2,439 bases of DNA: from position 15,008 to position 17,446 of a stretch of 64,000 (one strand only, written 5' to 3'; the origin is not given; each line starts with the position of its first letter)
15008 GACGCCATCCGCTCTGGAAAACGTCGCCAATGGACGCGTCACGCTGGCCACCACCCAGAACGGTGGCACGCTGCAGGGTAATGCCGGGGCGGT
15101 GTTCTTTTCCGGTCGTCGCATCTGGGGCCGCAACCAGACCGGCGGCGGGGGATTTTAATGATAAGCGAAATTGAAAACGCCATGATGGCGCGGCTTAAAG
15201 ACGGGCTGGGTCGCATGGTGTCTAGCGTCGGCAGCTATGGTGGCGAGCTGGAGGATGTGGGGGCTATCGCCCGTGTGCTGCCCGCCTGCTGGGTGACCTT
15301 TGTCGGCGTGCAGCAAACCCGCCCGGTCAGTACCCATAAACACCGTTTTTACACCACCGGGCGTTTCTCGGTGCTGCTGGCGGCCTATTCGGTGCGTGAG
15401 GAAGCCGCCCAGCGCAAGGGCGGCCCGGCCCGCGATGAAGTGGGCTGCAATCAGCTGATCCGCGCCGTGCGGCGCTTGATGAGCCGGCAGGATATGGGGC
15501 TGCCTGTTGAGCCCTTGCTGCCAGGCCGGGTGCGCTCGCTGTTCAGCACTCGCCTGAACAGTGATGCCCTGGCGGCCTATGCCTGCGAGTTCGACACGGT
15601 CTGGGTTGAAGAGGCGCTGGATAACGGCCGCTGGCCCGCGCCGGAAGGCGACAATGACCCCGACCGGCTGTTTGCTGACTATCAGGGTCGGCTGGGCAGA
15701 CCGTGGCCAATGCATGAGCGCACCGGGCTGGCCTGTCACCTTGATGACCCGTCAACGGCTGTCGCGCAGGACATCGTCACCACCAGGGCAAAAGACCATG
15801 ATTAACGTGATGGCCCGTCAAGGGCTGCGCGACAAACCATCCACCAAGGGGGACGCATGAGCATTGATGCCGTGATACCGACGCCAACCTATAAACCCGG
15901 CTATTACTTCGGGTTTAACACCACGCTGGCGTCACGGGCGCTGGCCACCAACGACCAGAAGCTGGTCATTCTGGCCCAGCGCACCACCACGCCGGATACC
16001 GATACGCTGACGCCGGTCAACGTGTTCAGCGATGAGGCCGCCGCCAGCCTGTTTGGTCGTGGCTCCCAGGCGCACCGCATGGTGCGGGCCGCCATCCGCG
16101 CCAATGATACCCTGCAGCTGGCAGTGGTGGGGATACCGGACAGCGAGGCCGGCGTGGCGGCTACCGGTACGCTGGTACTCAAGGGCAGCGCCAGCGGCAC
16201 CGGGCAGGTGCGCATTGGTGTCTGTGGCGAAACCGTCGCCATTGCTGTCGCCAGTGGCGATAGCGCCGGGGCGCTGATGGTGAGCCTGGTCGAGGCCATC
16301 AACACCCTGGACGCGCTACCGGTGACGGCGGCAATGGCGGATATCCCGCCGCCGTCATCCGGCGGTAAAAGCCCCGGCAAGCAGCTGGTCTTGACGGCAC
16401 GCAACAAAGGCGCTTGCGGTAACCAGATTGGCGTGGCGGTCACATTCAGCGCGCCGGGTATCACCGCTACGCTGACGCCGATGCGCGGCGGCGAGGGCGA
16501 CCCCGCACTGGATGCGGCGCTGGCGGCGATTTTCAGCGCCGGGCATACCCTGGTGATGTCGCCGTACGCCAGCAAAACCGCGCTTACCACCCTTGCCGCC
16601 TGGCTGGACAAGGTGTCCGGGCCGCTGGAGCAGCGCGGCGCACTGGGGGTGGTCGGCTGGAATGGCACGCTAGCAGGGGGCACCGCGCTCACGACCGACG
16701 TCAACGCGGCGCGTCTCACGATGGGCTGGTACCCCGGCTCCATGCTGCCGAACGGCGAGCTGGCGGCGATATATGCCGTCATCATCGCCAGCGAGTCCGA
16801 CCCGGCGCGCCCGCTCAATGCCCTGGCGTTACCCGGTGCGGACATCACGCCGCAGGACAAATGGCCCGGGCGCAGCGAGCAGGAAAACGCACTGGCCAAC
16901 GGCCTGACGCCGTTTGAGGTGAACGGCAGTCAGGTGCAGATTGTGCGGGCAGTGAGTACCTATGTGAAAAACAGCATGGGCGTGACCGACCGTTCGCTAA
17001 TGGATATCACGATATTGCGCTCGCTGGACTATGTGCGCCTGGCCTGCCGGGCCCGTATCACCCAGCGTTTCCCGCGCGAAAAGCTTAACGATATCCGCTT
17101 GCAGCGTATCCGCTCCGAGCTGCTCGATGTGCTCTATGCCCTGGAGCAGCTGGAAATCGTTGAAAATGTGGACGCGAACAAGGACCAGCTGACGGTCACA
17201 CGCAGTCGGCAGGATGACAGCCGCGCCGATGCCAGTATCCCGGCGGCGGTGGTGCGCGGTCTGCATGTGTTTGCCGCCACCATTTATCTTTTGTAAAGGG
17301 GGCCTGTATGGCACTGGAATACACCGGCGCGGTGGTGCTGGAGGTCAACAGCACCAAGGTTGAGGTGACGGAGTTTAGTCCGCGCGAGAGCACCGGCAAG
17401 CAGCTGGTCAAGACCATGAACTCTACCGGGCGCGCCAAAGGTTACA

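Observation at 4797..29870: Mu-like prophage lies between glpR and a 5'-truncated malQ with no target-site duplication, suggesting a transposition-associated deletion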

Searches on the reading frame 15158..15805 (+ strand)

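Call 9: search_protein_families(library=pfam, proteins=[window:15158-15805:+], max_evalue=0.01)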
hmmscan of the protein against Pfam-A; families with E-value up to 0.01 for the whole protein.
window:15158-15805:+ (215 aa): 2 families
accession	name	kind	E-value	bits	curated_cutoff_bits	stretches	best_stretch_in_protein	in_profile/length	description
PF08873.17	Phage_Mu_Gp37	-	2.8e-45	154.5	25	1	1-149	1-148/149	Bacteriophage Mu, Gp37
PF23840.1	Phage_tail_terminator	-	7.6e-05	23.1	27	1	29-108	29-106/150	Phage tail terminator protein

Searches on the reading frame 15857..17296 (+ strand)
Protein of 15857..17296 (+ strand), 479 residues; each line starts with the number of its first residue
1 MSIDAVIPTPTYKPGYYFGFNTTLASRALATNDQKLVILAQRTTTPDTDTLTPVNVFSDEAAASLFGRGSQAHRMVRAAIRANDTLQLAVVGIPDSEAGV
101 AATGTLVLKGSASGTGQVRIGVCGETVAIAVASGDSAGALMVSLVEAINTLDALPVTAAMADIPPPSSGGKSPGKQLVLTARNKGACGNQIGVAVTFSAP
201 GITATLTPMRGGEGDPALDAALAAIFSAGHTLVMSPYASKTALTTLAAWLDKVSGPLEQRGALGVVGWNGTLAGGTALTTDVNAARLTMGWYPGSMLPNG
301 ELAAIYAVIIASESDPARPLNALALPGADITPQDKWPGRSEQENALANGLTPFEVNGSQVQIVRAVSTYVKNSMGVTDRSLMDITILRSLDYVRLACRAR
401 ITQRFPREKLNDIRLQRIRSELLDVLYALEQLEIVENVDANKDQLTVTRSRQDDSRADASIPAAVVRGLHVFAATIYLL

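Call 10: search_protein_families(library=pfam, proteins=[window:15857-17296:+], max_evalue=0.01)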
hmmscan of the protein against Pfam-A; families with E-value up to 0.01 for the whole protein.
window:15857-17296:+ (479 aa): 3 families
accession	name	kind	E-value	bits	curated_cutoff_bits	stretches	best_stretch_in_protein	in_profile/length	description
PF17482.7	Phage_sheath_1C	-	1.9e-14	54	26.9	1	378-477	3-102/104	Phage tail sheath C-terminal domain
PF04984.19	Phage_sheath_1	-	4.6e-12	46.5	31.4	1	214-368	4-168/168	Phage tail sheath protein subtilisin-like domain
PF17481.7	Phage_sheath_domII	-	0.00073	20.4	31.4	1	98-197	2-93/98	Phage tail sheath protein beta-sandwich domain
